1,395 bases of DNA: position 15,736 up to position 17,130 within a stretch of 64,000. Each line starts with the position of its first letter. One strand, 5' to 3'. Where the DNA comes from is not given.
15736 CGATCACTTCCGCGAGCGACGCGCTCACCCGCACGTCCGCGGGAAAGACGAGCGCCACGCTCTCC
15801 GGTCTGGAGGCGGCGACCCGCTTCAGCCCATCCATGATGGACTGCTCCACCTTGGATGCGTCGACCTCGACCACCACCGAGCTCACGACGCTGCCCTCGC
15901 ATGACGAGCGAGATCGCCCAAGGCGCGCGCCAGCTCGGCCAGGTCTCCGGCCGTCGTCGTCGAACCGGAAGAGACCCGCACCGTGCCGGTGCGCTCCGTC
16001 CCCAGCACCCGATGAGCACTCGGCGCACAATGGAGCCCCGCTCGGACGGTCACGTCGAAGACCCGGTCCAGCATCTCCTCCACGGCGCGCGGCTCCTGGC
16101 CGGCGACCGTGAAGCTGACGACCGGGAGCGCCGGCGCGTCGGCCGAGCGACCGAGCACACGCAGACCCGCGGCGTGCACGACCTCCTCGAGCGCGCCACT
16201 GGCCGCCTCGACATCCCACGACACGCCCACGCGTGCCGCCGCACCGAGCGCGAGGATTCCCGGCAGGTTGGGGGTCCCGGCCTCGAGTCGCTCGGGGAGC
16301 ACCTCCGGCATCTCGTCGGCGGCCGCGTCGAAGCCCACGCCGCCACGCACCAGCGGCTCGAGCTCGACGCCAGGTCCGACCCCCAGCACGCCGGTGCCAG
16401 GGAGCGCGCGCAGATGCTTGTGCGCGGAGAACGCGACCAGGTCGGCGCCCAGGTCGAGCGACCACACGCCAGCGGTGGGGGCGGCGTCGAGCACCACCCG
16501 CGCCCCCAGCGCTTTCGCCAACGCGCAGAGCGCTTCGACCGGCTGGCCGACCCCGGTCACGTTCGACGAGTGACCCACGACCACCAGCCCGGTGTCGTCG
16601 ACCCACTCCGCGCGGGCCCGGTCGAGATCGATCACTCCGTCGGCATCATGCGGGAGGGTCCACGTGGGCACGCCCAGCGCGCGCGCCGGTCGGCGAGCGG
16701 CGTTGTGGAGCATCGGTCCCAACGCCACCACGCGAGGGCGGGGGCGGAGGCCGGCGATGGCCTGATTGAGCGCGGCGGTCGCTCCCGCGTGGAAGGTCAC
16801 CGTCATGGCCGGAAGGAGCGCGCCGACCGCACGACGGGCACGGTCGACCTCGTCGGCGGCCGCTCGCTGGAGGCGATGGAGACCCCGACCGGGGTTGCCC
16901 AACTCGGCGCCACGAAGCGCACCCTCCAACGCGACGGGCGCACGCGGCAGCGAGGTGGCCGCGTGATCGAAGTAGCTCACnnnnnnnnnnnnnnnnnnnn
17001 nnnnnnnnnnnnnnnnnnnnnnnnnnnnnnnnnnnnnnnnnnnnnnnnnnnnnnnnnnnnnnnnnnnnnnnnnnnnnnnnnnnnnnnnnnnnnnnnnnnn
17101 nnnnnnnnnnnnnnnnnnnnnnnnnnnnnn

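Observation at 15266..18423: Fully translationally coupled five-gene operon: twin V4R proteins, a 97-aa protein, a class-V PLP enzyme and a duplicated STAS-like protein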

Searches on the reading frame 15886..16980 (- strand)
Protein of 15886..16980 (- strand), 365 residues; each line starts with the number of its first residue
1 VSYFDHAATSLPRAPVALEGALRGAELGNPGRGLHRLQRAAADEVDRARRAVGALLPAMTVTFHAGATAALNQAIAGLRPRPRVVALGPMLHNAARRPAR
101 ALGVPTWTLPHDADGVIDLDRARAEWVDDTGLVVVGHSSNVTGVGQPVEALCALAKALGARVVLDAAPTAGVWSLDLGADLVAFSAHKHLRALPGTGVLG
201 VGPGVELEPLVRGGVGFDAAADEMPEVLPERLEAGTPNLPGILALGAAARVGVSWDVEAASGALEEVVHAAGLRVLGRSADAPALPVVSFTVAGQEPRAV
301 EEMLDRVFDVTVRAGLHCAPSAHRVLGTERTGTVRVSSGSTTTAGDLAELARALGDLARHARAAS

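Call 4: search_protein_families(library=pfam, proteins=[window:15886-16980:-], max_evalue=1)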
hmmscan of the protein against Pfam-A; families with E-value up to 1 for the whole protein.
window:15886-16980:- (365 aa): 2 families
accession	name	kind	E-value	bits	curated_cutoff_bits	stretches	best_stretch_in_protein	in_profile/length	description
PF00266.25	Aminotran_5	-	1.2e-45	156.5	21.5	1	3-348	2-369/371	Aminotransferase class-V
PF01053.26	Cys_Met_Meta_PP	-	0.0028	16.7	27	1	109-191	117-201/381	Cys/Met metabolism PLP-dependent enzyme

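Call 5: search_protein_families(library=ncbifam, proteins=[window:15886-16980:-], max_evalue=1)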
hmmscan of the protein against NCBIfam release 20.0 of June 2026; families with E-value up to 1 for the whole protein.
window:15886-16980:- (365 aa): 39 families (the best 25 are shown)
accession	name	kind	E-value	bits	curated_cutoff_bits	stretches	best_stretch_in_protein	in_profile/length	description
TIGR01977.1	am_tr_V_EF2568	hypoth_equivalog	4.7e-71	239.8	377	1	3-356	2-375/376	cysteine desulfurase family protein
NF040779.1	Sec_lyase_SclA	exception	1.4e-48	165.7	525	1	3-355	2-374/378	selenocysteine lyase SclA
TIGR01979.1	sufS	subfamily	2.1e-36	125.6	475.1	1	2-357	20-398/403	SufS family cysteine desulfurase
TIGR03402.1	FeS_nifS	equivalog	3.3e-21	75.5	530.75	1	3-252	2-249/379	cysteine desulfurase NifS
NF041166.1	f2_encap_cargo1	exception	1.2e-20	74.2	800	1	12-354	258-620/623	family 2A encapsulin nanocompartment cargo protein cysteine desulfurase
NF008126.0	PRK10874.1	equivalog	4.3e-19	68.9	607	1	2-354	21-392/401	cysteine desulfurase CsdA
TIGR03392.1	FeS_syn_CsdA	equivalog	2.3e-18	66.5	493.6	1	3-355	19-390/398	cysteine desulfurase CsdA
TIGR01976.1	am_tr_V_VC1184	hypoth_equivalog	3.1e-18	66.2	352.35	2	29-242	48-265/401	cysteine desulfurase-like protein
TIGR03235.1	DNA_S_dndA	equivalog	1.1e-17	64.4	480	1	3-306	1-314/353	cysteine desulfurase DndA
NF006791.0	PRK09295.1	equivalog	5.7e-17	61.9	661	1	2-320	25-366/406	cysteine desulfurase SufS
TIGR03403.1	nifS_epsilon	equivalog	1.5e-12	47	587.7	1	99-253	110-254/382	NifS family cysteine desulfurase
NF010611.0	PRK14012.1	equivalog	1.9e-12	46.8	548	1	21-214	28-235/406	IscS subfamily cysteine desulfurase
TIGR02006.1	IscS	equivalog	7.1e-12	45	643.2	1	25-214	29-231/402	IscS subfamily cysteine desulfurase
TIGR04343.1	egtE_PLP_lyase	equivalog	2.4e-11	43.1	400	1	38-354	49-368/370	ergothioneine biosynthesis PLP-dependent enzyme EgtE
NF002806.0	PRK02948.1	subfamily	9e-09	34.8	304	1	1-253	1-252/381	IscS subfamily cysteine desulfurase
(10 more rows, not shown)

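Call 62: search_solved_structures(query=window:15886-16980:-, max_evalue=1e-10, show_alignments=1)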
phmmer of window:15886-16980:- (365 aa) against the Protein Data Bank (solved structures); distinct sequences matched with E-value up to 1e-10: 55.
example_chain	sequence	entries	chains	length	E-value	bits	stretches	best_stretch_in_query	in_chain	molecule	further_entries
5b7s_A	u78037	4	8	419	1.6e-26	97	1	2-338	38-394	Cysteine desulfurase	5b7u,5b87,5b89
5j8q_A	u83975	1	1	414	3.8e-24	89.2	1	2-354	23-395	Cysteine desulfurase SufS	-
5xt5_A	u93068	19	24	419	4e-24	89.2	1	2-354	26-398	Cysteine desulfurase SufS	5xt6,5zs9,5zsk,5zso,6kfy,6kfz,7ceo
7ceq_A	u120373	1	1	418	1.3e-23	87.5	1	2-354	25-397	Cysteine desulfurase SufS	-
7cer_A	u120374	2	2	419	1.3e-23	87.5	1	2-354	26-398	Cysteine desulfurase SufS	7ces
7e6d_A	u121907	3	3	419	1.3e-23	87.5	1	2-335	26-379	Cysteine desulfurase SufS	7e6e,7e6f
7e6a_A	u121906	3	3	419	6.9e-23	85.1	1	2-354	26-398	Cysteine desulfurase SufS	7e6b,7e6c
4q75_A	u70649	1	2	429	3.3e-22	82.9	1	2-347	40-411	Cysteine desulfurase 2, chloroplastic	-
6wci_A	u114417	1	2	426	7.8e-22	81.6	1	3-339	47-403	Cysteine desulfurase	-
9wer_A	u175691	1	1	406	1.3e-21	80.9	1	3-253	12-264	cysteine desulfurase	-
4w91_A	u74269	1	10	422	3.3e-21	79.6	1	3-355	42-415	Aminotransferase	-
9wfb_A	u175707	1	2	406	3.3e-21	79.6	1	3-253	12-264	cysteine desulfurase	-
9wfe_A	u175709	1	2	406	3.4e-21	79.5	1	3-253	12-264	cysteine desulfurase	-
9wew_A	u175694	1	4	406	6.3e-21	78.7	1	3-253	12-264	cysteine desulfurase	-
9ddd_A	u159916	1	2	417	6.3e-21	78.6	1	2-350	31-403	Probable cysteine desulfurase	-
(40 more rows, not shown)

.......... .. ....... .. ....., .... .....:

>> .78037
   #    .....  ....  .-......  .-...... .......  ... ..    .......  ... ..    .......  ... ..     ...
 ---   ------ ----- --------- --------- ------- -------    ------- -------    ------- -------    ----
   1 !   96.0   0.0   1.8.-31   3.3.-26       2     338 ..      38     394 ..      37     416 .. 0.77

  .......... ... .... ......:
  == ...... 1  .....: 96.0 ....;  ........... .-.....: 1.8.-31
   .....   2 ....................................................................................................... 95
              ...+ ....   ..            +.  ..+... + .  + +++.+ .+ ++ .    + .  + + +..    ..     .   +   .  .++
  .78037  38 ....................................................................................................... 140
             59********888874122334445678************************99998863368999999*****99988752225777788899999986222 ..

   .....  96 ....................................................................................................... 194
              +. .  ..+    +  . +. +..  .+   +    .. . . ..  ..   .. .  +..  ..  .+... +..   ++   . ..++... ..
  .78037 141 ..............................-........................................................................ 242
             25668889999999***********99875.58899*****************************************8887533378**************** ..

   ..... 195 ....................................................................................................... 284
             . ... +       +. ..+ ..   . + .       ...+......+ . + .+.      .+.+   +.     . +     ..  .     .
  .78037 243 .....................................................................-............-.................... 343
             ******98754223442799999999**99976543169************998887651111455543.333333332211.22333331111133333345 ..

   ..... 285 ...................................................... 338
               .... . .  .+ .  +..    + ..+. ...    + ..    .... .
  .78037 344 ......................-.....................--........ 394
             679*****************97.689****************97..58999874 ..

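Call 84: search_protein_families(library=padloc, proteins=[window:15886-16980:-], max_evalue=0.01)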
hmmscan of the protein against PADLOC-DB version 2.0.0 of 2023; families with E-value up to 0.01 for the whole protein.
window:15886-16980:- (365 aa): 2 families
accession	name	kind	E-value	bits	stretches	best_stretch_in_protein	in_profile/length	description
PDLC02759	SspA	-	2e-27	94.5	1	3-252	1-251/374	SspA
PDLC02657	DndA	-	9.8e-26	88.9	1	3-252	2-253/372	DndA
